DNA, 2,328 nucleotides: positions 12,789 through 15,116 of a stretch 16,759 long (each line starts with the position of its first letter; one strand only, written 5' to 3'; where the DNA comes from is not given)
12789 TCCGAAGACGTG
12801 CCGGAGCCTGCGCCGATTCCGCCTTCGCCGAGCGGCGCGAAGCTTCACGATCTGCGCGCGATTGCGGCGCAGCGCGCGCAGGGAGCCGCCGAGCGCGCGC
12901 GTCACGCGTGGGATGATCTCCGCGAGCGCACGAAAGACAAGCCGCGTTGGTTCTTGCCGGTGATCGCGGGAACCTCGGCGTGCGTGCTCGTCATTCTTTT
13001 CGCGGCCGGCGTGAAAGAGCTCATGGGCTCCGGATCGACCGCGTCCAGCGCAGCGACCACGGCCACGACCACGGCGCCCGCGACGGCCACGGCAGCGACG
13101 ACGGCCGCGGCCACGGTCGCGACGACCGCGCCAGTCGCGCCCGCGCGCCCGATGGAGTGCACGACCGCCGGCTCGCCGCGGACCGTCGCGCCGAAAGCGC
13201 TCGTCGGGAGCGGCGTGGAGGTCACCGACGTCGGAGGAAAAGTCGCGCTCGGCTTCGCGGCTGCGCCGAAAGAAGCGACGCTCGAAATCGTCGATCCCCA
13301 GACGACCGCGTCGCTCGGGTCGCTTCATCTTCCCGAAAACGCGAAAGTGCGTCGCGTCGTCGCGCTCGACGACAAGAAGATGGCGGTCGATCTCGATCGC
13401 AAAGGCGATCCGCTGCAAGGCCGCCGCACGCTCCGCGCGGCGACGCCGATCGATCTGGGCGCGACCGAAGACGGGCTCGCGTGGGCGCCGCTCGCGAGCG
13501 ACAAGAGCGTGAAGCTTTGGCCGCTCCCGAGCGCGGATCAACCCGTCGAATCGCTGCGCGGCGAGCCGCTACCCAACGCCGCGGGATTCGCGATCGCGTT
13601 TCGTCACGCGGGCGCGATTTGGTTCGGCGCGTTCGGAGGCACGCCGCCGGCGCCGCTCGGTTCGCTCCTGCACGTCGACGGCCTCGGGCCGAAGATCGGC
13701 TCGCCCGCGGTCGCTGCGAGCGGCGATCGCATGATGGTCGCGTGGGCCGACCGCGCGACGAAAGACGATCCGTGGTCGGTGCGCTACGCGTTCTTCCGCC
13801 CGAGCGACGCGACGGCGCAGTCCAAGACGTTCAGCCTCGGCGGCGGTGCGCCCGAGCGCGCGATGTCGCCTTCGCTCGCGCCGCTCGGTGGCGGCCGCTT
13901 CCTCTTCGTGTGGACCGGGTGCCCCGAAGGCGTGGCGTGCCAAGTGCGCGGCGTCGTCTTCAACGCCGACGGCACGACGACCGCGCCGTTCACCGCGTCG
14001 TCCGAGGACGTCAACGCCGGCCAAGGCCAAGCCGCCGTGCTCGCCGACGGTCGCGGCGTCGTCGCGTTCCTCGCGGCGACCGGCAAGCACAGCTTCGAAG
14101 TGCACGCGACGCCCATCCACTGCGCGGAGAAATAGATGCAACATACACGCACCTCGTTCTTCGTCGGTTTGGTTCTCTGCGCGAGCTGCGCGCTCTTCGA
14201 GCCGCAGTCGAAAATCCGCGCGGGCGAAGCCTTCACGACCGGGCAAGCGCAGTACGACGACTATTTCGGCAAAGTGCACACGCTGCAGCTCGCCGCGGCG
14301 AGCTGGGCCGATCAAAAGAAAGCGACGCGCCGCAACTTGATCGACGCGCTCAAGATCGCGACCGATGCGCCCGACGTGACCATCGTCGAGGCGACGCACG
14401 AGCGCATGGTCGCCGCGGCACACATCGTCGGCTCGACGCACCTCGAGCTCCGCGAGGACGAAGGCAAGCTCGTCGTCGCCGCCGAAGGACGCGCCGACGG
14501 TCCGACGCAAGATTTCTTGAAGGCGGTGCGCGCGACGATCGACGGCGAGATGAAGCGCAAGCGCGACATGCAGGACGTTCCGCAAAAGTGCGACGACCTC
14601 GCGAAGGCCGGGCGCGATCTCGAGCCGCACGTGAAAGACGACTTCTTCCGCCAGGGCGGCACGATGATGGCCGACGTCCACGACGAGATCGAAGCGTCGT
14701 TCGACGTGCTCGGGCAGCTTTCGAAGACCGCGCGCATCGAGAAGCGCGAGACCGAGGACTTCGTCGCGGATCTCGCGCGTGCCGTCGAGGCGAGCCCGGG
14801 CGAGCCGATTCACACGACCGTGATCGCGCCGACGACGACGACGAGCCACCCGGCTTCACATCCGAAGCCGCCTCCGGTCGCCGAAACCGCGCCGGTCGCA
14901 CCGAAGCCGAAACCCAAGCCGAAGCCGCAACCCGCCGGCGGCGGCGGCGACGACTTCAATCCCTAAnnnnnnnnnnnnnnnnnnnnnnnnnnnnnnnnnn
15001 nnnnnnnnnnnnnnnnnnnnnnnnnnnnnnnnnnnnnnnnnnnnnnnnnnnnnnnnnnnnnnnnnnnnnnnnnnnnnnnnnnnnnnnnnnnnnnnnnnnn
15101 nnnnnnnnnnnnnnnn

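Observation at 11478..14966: Two-gene envelope-spanning module: GYF-like/Pro-rich/TM/beta-repeat protein translationally coupled to a (KP)n lipoprotein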

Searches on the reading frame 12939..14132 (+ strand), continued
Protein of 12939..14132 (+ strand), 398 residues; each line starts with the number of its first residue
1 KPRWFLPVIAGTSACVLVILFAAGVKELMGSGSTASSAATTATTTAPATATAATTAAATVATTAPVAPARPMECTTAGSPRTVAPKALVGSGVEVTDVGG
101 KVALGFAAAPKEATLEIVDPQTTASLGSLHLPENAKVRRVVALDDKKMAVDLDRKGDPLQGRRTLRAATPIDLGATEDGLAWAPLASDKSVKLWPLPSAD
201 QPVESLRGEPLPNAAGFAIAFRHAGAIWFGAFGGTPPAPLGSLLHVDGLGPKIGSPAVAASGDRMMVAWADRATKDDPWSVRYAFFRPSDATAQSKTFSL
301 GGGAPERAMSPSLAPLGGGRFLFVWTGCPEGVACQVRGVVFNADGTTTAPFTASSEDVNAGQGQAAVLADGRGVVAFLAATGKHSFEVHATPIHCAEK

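Call 66: search_protein_families(library=pfam, proteins=[P0235, P0279, P0270, P0225, P0182, P0233, P0190, P0249, P0243, P0285], max_evalue=0.01)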
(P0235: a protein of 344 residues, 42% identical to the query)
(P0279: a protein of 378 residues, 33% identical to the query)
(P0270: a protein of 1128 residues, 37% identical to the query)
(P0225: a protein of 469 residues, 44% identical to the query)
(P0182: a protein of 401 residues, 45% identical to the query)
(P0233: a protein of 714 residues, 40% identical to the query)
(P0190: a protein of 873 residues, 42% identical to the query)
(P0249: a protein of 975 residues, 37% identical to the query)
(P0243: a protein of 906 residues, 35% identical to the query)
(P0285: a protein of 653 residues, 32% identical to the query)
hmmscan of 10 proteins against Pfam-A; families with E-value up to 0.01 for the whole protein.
P0235 (344 aa): 1 family
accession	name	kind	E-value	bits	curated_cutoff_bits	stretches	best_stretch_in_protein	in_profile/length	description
PF04542.20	Sigma70_r2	-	1.8e-10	40.9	24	1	4-55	18-70/71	Sigma-70 region 2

P0279 (378 aa): 0 families

P0270 (1128 aa): 1 family
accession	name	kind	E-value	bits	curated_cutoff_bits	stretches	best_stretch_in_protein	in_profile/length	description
PF14237.11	GYF_2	-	3e-08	33.7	25.8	1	33-68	15-50/50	GYF domain 2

P0225 (469 aa): 0 families

P0182 (401 aa): 0 families

P0233 (714 aa): 0 families

P0190 (873 aa): 0 families

P0249 (975 aa): 0 families

P0243 (906 aa): 0 families

P0285 (653 aa): 0 families

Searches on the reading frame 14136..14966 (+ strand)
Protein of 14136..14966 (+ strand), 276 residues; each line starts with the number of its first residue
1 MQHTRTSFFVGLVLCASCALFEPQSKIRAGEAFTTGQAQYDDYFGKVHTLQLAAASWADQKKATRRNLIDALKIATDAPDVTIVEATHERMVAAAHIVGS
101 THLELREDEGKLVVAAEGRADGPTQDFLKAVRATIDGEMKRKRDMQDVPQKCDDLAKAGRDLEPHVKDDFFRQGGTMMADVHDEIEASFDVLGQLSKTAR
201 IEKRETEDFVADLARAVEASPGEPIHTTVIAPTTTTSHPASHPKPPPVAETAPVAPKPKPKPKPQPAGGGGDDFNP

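Call 7: search_protein_families(library=pfam, proteins=[window:14136-14966:+], max_evalue=0.01)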
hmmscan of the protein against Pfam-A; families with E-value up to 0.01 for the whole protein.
window:14136-14966:+ (276 aa): 0 families

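Call 8: search_protein_families(library=ncbifam, proteins=[window:14136-14966:+], max_evalue=0.01)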
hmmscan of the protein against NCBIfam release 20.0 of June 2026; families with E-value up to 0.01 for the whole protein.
window:14136-14966:+ (276 aa): 1 family
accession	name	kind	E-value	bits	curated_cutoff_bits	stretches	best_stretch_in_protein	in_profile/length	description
NF033930.1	pneumo_PspA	exception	0.00011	21.1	850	1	136-266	280-398/659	pneumococcal surface protein A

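Call 10: find_homologous_proteins(query=window:14136-14963:+)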
Query window:14136-14963:+ (276 aa): 53 proteins with E <= 0.001 among 4116 candidates.
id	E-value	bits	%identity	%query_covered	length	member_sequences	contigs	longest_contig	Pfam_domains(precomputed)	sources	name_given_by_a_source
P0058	5.4e-180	615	100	100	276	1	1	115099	-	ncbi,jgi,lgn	ncbi:MAG TPA: hypothetical protein VGH28_27905 [Polyangiaceae bacterium]|jgi:hypothetical protein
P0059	1.9e-160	551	90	100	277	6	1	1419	-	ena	-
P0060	5.4e-133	461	76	100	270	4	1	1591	-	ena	-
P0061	2.2e-121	423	71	100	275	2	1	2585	-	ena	-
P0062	4.9e-116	405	65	100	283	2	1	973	-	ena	-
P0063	2.9e-110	386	65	96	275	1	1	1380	-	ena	-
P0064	9.4e-109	381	63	100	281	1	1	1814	-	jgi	jgi:hypothetical protein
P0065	1.4e-108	381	63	100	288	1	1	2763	-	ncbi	-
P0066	5.1e-108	379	64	95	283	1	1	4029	-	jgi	jgi:hypothetical protein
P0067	1.5e-107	377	61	100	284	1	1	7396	-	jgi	jgi:hypothetical protein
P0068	1.7e-107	377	71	79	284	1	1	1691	-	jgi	jgi:hypothetical protein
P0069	3.2e-107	376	63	90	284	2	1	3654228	-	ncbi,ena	-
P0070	3.3e-106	373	64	98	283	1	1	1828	-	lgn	-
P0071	3.6e-106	373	61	92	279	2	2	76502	-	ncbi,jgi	ncbi:MAG TPA: hypothetical protein VGH87_18560 [Polyangiaceae bacterium]|jgi:hypothetical protein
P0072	7.4e-106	372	63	96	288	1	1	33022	-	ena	-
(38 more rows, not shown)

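Call 27: search_solved_structures(query=A3, max_evalue=1)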
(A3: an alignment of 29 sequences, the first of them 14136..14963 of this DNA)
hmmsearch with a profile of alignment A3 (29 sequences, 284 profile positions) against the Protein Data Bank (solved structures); distinct sequences matched with E-value up to 1: 6.
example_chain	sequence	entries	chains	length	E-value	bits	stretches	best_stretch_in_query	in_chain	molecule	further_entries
8j0s_b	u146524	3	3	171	0.063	16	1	30-121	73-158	ATP synthase subunit b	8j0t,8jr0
5j9q_F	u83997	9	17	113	0.12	15.1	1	185-236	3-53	Chromatin modification-related protein EAF6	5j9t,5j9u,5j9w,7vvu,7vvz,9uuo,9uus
9kme_A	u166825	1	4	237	0.28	13.9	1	101-204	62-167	soluble bacteriorhodopsin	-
2lxy_A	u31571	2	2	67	0.66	12.7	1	130-170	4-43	2-mercaptophenol-alpha3C | 4-mercaptophenol-alpha3C protein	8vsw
9dm3_A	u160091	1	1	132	0.87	12.3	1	127-203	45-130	naphthalenediimide binding protein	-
8x2x_L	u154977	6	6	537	0.95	12.1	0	184-236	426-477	Maltose/maltodextrin-binding periplasmic protein,Chromatin modification-related protein EA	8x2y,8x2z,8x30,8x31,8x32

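Call 35: predict_structure(alignment_id=A3)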
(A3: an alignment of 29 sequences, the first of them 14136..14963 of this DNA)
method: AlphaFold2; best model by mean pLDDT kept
length: 276 residues; sequences in the alignment: 29
mean_pLDDT: 83.7   pTM: 0.70
mean pLDDT of the five models: 83.7, 83.0, 82.9, 82.2, 80.1
residues with pLDDT >= 90: 189; 70-90: 11; 50-70: 44; < 50: 32
segments of 3 or more residues with pLDDT < 50: 230-245, 248-257, 267-272
pLDDT, mean of each block of 10 residues (from residue 1): 58 59 84 96 98 96 97 97 97 94 94 95 97 97 96 98 95 90 97 98 97 93 64 44 47 49 52 53
secondary structure, 60 per line:
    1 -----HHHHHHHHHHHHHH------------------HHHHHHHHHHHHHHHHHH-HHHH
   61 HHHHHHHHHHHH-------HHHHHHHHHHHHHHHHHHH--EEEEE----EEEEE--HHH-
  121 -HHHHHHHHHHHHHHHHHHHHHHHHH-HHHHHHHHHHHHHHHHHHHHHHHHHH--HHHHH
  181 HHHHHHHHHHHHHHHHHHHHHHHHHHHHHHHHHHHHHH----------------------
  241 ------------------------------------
elements in order: H6-19 H38-55 H57-72 H80-98 E101-105 E110-114 H122-146 H148-173 H176-218

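Call 46: find_homologous_proteins(query=A2, max_evalue=0.01)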
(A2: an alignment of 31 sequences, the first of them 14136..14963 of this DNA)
Query A2 (31 sequences) (276 aa, profile of the alignment): 89 proteins with E <= 0.01 among 8000 candidates.
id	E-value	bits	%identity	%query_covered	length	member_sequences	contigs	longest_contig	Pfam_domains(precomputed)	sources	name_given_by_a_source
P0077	2.9e-136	472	63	97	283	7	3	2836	-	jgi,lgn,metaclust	metaclust:\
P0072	3.9e-136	471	63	96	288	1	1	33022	-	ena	-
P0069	5.1e-136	471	63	90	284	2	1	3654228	-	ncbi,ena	-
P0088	6.4e-135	467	70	77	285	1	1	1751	-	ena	-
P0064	6.7e-135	467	63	100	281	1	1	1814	-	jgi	jgi:hypothetical protein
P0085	8.2e-135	467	55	99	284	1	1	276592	-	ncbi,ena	-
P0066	1.2e-134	466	64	95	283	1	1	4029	-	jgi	jgi:hypothetical protein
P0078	9.7e-134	463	69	77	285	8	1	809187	-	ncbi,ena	-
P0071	1.3e-133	463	61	92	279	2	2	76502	-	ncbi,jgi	ncbi:MAG TPA: hypothetical protein VGH87_18560 [Polyangiaceae bacterium]|jgi:hypothetical protein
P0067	9.9e-133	460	61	100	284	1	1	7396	-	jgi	jgi:hypothetical protein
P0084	1.5e-132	460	58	100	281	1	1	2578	-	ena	-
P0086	1.6e-132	459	64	90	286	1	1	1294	-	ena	-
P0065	4.3e-132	458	63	100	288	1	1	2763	-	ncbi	-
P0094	2.7e-131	455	56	100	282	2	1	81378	-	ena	-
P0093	1.0e-130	453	61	96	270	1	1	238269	-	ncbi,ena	-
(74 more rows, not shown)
